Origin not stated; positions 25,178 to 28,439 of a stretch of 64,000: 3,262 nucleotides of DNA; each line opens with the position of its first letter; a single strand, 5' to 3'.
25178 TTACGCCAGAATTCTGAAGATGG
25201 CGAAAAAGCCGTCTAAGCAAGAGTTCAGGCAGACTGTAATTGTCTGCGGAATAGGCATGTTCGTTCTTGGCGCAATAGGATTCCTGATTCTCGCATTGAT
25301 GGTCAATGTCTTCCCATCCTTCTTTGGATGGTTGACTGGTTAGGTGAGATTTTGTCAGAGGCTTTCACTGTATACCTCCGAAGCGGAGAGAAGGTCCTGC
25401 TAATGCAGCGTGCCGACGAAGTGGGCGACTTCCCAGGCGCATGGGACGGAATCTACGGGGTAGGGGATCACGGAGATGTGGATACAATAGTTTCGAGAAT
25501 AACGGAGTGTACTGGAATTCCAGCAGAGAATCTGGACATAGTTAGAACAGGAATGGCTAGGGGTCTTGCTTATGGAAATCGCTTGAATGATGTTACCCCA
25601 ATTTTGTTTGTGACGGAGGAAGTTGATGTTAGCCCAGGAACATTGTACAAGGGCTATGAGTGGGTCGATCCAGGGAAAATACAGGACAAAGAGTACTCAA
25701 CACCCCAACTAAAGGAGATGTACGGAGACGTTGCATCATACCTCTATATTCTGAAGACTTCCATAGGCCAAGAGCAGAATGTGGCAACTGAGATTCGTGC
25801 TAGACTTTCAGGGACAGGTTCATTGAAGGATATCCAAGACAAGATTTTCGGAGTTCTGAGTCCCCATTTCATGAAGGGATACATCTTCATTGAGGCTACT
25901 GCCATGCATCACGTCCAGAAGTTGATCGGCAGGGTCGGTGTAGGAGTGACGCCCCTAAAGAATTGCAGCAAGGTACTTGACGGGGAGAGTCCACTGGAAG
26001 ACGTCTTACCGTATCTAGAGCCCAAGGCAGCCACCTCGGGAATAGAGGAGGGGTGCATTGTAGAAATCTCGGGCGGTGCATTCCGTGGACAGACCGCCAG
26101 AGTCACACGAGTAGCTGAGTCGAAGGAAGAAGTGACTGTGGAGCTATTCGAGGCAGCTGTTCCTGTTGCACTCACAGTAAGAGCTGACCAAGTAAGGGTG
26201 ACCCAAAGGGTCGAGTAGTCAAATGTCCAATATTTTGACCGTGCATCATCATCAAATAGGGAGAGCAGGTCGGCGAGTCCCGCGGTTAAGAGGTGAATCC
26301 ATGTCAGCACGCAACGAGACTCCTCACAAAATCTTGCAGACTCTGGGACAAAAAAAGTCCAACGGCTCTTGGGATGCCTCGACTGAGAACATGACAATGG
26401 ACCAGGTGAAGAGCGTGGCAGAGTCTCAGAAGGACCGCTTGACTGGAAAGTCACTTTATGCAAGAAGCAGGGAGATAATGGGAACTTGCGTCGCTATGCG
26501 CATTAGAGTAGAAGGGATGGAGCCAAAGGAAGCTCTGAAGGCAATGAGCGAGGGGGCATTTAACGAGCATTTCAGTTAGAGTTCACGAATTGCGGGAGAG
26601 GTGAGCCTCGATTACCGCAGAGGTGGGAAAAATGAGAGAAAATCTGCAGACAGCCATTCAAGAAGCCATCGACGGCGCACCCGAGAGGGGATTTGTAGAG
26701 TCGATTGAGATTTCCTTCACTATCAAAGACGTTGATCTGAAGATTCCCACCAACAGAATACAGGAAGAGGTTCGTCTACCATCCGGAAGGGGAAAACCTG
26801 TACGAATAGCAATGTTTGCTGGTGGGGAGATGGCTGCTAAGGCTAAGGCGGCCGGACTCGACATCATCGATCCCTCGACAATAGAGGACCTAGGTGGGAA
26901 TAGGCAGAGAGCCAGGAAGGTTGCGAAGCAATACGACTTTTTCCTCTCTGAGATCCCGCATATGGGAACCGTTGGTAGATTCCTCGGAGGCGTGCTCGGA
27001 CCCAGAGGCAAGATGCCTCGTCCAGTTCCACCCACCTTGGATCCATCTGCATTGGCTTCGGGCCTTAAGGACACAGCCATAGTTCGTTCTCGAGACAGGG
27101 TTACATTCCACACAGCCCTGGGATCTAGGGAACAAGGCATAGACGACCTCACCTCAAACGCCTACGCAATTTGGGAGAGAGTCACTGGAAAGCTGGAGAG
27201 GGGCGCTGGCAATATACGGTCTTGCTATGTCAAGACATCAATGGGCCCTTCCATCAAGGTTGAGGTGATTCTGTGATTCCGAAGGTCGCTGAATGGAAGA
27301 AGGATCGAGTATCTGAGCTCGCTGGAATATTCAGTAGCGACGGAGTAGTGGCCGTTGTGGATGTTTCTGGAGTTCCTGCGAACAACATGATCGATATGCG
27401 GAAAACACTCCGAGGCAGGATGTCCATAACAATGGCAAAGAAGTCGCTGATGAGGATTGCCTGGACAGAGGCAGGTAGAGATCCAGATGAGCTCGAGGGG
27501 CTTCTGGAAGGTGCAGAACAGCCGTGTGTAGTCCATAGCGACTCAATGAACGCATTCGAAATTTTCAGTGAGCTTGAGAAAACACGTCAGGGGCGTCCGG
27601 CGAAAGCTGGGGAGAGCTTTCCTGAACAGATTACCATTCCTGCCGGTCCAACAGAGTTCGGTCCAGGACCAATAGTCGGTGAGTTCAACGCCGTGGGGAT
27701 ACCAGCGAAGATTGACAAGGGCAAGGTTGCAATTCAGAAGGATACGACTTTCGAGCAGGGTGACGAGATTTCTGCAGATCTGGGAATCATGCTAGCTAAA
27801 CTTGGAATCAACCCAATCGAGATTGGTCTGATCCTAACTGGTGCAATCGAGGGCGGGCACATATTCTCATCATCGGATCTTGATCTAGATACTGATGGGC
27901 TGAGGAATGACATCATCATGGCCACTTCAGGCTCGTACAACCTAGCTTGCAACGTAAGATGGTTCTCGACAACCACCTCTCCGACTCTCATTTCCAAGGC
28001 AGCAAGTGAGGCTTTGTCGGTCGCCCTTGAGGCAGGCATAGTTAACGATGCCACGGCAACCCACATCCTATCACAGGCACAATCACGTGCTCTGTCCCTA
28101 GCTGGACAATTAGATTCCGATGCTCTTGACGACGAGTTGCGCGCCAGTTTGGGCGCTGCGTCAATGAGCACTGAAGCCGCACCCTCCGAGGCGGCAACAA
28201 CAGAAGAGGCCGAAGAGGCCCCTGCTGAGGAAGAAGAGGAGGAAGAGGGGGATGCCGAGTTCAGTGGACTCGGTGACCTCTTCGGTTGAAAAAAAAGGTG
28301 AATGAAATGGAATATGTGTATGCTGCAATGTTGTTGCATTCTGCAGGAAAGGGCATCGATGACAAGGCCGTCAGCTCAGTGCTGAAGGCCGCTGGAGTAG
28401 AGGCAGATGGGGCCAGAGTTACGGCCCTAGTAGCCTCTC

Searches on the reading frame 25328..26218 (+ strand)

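Call 50: search_protein_families(library=pfam, proteins=[window:25328-26218:+], max_evalue=0.001)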
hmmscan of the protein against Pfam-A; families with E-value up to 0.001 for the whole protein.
window:25328-26218:+ (296 aa): 1 family
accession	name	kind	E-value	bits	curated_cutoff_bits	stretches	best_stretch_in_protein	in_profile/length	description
PF03439.18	Spt5-NGN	-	8.8e-11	42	22.4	1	139-202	2-63/84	Early transcription elongation factor of RNA pol II, NGN section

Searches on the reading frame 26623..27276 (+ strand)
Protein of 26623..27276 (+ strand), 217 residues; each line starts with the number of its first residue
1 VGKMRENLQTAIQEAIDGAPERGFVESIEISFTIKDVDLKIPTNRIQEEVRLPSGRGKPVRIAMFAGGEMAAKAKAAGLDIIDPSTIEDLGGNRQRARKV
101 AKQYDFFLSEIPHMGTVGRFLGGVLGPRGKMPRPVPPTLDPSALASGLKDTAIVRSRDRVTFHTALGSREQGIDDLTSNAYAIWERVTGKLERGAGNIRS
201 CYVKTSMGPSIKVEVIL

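Call 74: search_protein_families(library=pfam, proteins=[window:26623-27276:+], max_evalue=0.001)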
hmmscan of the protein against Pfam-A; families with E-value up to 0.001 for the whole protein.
window:26623-27276:+ (217 aa): 1 family
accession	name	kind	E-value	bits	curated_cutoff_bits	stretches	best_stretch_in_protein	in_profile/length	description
PF00687.26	Ribosomal_L1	-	7.3e-41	140.4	32.2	1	21-209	6-198/198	Ribosomal protein L1p/L10e family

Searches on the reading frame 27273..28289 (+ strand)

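Call 50: search_protein_families(library=pfam, proteins=[window:27273-28289:+], max_evalue=0.001)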
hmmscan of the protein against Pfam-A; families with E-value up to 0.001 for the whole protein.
window:27273-28289:+ (338 aa): 2 families
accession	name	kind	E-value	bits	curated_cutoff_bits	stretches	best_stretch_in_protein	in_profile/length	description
PF17777.6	RL10P_insert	-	1.1e-14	54.5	29.1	1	110-179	1-71/71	Insertion domain in 60S ribosomal protein L10P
PF00466.25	Ribosomal_L10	-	4.3e-14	52.8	22.8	1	6-102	3-96/100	Ribosomal protein L10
